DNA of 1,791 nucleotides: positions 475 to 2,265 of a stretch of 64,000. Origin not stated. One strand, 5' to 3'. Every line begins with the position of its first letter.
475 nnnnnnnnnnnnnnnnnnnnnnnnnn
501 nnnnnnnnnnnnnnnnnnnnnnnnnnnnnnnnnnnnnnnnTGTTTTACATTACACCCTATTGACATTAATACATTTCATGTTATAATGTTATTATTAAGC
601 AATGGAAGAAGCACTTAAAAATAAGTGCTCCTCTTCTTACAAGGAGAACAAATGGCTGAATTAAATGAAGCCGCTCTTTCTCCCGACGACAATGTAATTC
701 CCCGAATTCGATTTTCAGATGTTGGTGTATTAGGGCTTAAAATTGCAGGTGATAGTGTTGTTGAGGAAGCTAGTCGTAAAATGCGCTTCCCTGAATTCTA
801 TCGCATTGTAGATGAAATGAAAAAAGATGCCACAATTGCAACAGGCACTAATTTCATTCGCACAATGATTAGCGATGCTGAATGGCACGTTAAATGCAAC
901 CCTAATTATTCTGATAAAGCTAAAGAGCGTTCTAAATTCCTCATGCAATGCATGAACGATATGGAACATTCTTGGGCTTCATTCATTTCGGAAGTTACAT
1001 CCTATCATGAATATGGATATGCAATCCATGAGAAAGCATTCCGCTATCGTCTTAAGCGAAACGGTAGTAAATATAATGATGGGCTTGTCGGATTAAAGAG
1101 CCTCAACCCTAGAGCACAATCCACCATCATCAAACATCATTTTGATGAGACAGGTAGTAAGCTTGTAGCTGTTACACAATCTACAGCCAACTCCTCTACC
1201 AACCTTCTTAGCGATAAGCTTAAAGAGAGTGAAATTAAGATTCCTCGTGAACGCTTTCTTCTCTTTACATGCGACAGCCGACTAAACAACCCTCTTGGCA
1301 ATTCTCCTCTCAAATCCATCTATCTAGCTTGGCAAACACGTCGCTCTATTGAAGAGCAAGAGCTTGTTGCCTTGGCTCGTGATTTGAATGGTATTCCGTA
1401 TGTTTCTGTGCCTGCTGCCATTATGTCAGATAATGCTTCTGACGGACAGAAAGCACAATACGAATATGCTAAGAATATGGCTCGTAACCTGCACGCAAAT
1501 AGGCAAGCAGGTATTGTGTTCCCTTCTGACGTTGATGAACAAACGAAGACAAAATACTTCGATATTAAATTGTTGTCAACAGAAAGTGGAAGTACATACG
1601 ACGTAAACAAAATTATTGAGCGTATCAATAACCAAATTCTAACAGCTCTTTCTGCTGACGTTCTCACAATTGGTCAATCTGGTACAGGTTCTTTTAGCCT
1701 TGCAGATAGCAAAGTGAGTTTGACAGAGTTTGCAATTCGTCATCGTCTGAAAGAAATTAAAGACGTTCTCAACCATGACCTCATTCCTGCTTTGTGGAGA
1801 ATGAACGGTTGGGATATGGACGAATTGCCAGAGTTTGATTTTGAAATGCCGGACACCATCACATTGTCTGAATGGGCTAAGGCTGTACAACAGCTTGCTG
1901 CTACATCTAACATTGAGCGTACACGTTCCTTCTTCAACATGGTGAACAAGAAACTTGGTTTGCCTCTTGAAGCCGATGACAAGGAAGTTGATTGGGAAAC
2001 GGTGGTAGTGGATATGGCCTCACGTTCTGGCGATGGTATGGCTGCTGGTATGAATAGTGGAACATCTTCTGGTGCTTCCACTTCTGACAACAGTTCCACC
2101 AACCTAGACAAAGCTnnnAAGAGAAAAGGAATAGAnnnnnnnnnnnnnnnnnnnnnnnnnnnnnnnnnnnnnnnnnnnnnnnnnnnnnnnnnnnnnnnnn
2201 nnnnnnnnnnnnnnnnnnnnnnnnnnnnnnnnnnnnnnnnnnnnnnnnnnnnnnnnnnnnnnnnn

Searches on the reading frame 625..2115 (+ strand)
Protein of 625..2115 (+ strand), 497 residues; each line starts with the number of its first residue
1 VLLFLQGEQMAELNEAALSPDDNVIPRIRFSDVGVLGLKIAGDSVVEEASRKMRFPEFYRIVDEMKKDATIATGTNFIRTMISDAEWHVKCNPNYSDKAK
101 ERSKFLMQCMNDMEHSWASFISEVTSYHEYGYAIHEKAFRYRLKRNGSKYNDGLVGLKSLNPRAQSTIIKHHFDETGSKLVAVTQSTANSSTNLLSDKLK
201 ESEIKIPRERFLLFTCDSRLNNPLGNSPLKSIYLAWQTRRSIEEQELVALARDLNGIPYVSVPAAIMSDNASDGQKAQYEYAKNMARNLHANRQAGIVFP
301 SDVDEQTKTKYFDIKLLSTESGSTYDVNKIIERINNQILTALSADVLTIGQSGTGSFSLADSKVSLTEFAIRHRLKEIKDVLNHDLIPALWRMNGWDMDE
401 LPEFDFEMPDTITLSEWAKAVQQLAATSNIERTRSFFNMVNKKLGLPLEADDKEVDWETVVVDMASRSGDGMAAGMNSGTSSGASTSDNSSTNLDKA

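Call 23: search_dna_similar(query=window:625-2115:+, collection=phages, mode=protein, max_rows=15)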
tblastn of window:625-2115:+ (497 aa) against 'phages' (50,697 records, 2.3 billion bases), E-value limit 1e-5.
Records with a match: 1582; places in all: 1586; records where one place covers at least 80% of the query: 1226.
Best place of each record, by identity: <60% 1582.
By first word of the organism name: Escherichia 343; Pseudomonas 234; Vibrio 193; Gordonia 123; Rheinheimera 115; Salmonella 106; Mycobacterium 93; Klebsiella 49; Acinetobacter 44; Erwinia 35; and 46 more.
By host as written in the record: - 180; Rheinheimera sp. BAL341 115; Escherichia coli 100; Gordonia terrae 3612 97; Pseudomonas aeruginosa 73; Mycobacterium smegmatis mc2 155 58; Escherichia coli K-12 MG1655 50; Vibrio lentus 40; and 353 more.
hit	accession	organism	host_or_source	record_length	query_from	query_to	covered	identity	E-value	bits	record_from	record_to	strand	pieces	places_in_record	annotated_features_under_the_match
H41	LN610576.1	Pseudomonas phage vB_PaeM_PAO1_Ab17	Pseudomonas aeruginosa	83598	13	472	93%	41.2%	5e-110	364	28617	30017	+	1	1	ORF57: hypothetical protein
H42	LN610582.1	Pseudomonas phage vB_PaeM_PAO1_Ab06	Pseudomonas aeruginosa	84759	13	472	93%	41.2%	5e-110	364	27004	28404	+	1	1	none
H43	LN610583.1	Pseudomonas phage vB_PaeM_PAO1_Ab11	Pseudomonas aeruginosa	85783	13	472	93%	41.2%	5e-110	364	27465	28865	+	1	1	record has no annotation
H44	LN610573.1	Pseudomonas phage vB_PaeM_PAO1_Ab03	Pseudomonas aeruginosa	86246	13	472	93%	41.2%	5e-110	364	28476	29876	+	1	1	ORF58: hypothetical protein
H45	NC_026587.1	Pseudomonas phage vB_PaeM_PAO1_Ab03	Pseudomonas aeruginosa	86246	13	472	93%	41.2%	5e-110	364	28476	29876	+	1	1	ORF58: portal protein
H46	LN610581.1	Pseudomonas phage vB_PaeM_PAO1_Ab04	Pseudomonas aeruginosa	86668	13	472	93%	41.2%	5e-110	364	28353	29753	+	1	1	none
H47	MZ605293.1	Pseudomonas phage UAVern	Pseudomonas sp.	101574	7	455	90%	41.9%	1e-106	354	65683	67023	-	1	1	putative portal protein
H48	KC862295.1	Pseudomonas phage CHA_P1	Pseudomonas aeruginosa CHA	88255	26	472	90%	42.0%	2e-110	365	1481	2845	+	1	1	hypothetical protein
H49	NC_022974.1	Pseudomonas phage CHA_P1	Pseudomonas aeruginosa CHA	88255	26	472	90%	42.0%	2e-110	365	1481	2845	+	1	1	portal protein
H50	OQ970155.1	Pseudomonas phage LSL4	Pseudomonas aeruginosa PAO1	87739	26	472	90%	42.0%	3e-110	365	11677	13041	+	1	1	portal protein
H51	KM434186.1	Pseudomonas phage vB_PaeM_PS24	Pseudomonas aeruginosa PAER2_24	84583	26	472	90%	42.0%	3e-110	365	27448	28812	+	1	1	hypothetical protein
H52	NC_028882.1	Pseudomonas phage vB_PaeM_PS24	Pseudomonas aeruginosa PAER2_24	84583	26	472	90%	42.0%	3e-110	365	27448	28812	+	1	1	portal protein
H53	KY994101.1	Pseudomonas phage vB_PaeM_G1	Pseudomonas aeruginosa DLG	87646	26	472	90%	42.0%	3e-110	365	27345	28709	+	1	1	structural protein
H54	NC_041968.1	Pseudomonas phage vB_PaeM_G1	Pseudomonas aeruginosa DLG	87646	26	472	90%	42.0%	3e-110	365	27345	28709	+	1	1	portal protein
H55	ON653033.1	Pseudomonas phage PH826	Pseudomonas aeruginosa PA003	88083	26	472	90%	42.0%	3e-110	365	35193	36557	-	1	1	hypothetical protein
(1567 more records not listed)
